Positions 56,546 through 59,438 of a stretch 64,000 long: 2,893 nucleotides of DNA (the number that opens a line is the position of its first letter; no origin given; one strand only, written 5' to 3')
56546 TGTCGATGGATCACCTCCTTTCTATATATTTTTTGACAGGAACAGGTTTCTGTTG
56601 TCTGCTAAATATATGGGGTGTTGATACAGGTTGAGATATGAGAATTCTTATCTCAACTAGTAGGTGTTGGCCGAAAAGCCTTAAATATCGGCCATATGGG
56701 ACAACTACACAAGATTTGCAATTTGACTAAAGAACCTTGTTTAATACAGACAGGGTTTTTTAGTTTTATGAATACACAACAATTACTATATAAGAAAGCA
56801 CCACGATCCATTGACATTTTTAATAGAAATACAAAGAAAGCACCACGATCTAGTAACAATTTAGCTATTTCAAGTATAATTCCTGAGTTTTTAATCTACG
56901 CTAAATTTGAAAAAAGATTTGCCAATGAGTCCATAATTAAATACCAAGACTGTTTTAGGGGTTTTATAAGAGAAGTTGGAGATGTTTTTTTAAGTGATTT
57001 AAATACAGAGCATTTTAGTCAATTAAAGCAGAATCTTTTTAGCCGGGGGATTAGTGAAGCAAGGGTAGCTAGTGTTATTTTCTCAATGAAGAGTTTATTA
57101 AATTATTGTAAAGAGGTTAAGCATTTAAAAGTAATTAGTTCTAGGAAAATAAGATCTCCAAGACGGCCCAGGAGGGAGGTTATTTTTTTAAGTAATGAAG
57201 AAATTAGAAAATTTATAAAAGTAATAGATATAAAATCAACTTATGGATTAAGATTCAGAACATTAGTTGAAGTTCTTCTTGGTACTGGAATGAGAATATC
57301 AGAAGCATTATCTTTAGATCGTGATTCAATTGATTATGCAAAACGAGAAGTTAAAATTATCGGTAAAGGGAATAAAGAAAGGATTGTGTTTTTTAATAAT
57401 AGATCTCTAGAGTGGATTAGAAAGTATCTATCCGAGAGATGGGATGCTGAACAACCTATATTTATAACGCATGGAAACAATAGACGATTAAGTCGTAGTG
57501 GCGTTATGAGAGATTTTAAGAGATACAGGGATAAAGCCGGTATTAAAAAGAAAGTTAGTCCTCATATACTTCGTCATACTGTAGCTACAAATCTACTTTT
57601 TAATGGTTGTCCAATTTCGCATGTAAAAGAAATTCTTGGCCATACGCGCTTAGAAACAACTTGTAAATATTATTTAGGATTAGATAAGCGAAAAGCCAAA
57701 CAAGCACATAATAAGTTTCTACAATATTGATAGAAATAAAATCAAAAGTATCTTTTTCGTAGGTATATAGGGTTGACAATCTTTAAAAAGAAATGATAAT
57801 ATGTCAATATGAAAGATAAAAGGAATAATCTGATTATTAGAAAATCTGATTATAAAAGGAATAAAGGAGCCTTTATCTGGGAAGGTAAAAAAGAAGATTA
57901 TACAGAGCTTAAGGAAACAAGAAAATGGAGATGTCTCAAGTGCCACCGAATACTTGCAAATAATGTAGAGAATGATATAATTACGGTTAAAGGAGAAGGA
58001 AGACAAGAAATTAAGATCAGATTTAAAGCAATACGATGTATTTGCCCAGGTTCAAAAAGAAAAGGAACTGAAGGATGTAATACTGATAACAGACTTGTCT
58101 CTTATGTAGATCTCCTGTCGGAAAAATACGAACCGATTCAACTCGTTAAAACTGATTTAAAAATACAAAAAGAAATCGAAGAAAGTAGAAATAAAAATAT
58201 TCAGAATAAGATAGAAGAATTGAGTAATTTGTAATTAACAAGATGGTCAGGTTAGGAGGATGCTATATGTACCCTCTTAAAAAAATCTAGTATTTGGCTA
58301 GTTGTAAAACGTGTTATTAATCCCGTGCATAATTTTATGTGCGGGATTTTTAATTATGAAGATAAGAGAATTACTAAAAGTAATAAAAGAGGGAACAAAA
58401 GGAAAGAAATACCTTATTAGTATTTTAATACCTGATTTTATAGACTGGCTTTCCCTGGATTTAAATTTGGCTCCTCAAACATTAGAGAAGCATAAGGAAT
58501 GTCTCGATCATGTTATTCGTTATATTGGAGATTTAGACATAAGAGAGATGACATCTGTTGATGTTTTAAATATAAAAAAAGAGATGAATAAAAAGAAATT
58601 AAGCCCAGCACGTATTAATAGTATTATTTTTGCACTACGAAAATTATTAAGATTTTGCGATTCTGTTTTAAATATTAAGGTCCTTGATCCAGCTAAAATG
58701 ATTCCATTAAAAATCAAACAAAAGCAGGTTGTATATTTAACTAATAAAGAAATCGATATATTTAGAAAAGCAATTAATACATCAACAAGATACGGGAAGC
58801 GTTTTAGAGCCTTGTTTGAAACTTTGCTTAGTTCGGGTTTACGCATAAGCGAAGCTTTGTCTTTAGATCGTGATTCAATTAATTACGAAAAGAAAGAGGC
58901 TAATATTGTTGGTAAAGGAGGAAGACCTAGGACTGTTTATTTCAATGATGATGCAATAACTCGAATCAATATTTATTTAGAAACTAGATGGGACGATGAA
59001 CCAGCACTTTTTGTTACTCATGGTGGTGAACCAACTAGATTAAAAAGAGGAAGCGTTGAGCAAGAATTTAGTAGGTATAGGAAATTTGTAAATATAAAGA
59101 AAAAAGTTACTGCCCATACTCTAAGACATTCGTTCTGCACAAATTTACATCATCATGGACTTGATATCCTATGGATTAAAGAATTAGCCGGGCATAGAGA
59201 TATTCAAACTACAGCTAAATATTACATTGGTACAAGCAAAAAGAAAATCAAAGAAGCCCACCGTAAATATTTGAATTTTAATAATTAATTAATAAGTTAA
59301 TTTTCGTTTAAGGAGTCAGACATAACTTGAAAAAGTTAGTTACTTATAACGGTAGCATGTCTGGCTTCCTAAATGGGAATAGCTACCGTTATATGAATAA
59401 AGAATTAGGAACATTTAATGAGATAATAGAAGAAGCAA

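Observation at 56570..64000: AT-rich integrated element abutting the 16S 3' end, with two tandem paralogous tyrosine recombinases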

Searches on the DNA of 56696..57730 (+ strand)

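Call 40: search_rna_families(sources=[L015, L020, L016, L018], threshold=gathering)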
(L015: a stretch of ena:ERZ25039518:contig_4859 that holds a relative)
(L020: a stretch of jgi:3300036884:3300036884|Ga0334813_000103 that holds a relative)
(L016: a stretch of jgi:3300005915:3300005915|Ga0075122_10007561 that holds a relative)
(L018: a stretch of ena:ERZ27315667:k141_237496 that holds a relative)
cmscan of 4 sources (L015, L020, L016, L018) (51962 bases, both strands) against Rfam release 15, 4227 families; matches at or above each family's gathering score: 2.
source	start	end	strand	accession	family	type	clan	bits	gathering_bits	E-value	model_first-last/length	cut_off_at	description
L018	1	128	+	RF00177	SSU_rRNA_bacteria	Gene; rRNA;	CL00111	96.7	50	2.1e-26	1393-1533/1533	5'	Bacterial small subunit ribosomal RNA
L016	1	95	+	RF00177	SSU_rRNA_bacteria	Gene; rRNA;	CL00111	59.6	50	1.7e-14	1440-1533/1533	5'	Bacterial small subunit ribosomal RNA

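Call 88: search_rna_families(sources=[L079, L040, L052, L031], threshold=gathering)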
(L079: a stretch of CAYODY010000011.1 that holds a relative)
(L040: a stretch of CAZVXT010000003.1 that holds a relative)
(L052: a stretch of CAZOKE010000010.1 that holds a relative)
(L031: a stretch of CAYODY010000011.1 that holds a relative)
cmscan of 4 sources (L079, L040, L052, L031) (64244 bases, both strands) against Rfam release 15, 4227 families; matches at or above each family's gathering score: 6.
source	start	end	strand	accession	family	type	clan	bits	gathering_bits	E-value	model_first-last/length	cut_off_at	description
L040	8244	9711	+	RF00177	SSU_rRNA_bacteria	Gene; rRNA;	CL00111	1405.6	50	0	1-1533/1533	no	Bacterial small subunit ribosomal RNA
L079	13300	13417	-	RF03000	LOOT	Gene; sRNA;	-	86.3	46.4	6.4e-15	1-121/121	no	LOOT RNA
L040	13416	13533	+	RF03000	LOOT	Gene; sRNA;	-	80.2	46.4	1.7e-13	1-121/121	no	LOOT RNA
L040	18504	18577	-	RF00005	tRNA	Gene; tRNA;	CL00001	77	29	3.6e-15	1-71/71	no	tRNA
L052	4399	4512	+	RF03000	LOOT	Gene; sRNA;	-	74.3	46.4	4.1e-12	1-121/121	no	LOOT RNA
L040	19204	19276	-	RF00005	tRNA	Gene; tRNA;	CL00001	60.4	29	1.4e-10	1-71/71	no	tRNA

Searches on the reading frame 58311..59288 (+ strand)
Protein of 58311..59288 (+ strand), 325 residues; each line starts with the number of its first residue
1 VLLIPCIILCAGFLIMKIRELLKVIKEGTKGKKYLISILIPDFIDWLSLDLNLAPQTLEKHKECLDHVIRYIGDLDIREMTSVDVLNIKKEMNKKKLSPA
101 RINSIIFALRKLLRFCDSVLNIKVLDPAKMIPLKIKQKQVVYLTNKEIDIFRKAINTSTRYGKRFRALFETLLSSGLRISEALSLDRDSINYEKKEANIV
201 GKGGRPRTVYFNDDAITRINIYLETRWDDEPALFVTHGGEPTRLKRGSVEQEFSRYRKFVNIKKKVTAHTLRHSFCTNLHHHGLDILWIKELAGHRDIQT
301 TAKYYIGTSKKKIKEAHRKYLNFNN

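Call 7: search_protein_families(library=pfam, proteins=[window:58311-59288:+], max_evalue=0.01)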
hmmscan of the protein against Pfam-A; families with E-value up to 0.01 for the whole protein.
window:58311-59288:+ (325 aa): 3 families
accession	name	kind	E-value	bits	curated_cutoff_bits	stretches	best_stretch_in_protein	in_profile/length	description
PF00589.27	Phage_integrase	-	7.9e-31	107.6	27.1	1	143-305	3-166/172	Phage integrase family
PF02899.23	Phage_int_SAM_1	-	7.2e-05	23.4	22.3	1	42-115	3-78/83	Phage integrase, N-terminal SAM-like domain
PF16795.10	Phage_integr_3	-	0.0001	22.7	27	0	150-187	8-45/161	Archaeal phage integrase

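Call 8: search_protein_families(library=phrogs, proteins=[window:58311-59288:+], max_evalue=0.01)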
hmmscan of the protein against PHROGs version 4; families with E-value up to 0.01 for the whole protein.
window:58311-59288:+ (325 aa): 7 families
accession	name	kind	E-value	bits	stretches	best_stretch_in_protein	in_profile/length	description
phrog_1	-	integration and excision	5.5e-49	168.9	1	42-323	168-450/611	integrase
phrog_216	-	integration and excision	3e-39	135.9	1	121-319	33-235/301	integrase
phrog_7685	-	integration and excision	2.9e-11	44.4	1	249-317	164-232/240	integrase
phrog_5127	-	integration and excision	5e-08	33.8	1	33-195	116-241/355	integrase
phrog_23271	-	unknown function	1.9e-06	28.7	1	265-308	8-51/67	-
phrog_7269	-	integration and excision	0.00043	21.2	1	264-310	26-71/89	integrase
phrog_9208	-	integration and excision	0.009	16.9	1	254-305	176-227/241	integrase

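Call 18: search_protein_families(library=ncbifam, proteins=[window:58311-59288:+], max_evalue=0.01)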
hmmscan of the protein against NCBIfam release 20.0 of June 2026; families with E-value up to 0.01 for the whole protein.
window:58311-59288:+ (325 aa): 12 families
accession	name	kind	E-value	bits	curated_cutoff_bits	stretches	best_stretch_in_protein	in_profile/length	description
NF040815.2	recomb_XerA_Arch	equivalog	6.8e-50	170.1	220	1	43-315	3-261/263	site-specific tyrosine recombinase/integron integrase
TIGR02225.1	recomb_XerD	equivalog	5.2e-45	154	329.6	1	42-319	2-285/290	site-specific tyrosine recombinase XerD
TIGR02224.1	recomb_XerC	equivalog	1e-42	146.5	335.15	1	42-319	2-288/295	tyrosine recombinase XerC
NF001399.0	PRK00283.1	subfamily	4e-39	134.6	279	1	39-319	8-294/300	tyrosine recombinase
NF002331.0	PRK01287.1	subfamily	1.2e-24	87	371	1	93-318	91-322/365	site-specific tyrosine recombinase XerC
NF003462.0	PRK05084.1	equivalog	1.1e-22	80.2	267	1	163-319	195-355/360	tyrosine recombinase XerS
TIGR02249.1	integrase_gron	subfamily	1.6e-21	76.9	265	2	250-304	243-297/315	integron integrase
NF011946.0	PRK15417.1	equivalog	1e-09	38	435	1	251-304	259-312/337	integron integrase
NF007370.0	PRK09870.1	subfamily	3.6e-09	36.5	221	1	136-305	6-177/200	tyrosine-type DNA invertase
NF007371.0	PRK09871.1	subfamily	8.3e-06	25.5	222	1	141-306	5-173/198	tyrosine-type DNA invertase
NF040693.1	recomb_GmtY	equivalog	0.00086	18.6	340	1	228-315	348-439/441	gamma-mobile-trio recombinase GmtY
NF041502.1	integrase_1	equivalog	0.009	14.8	350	0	265-305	318-358/484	site-specific integrase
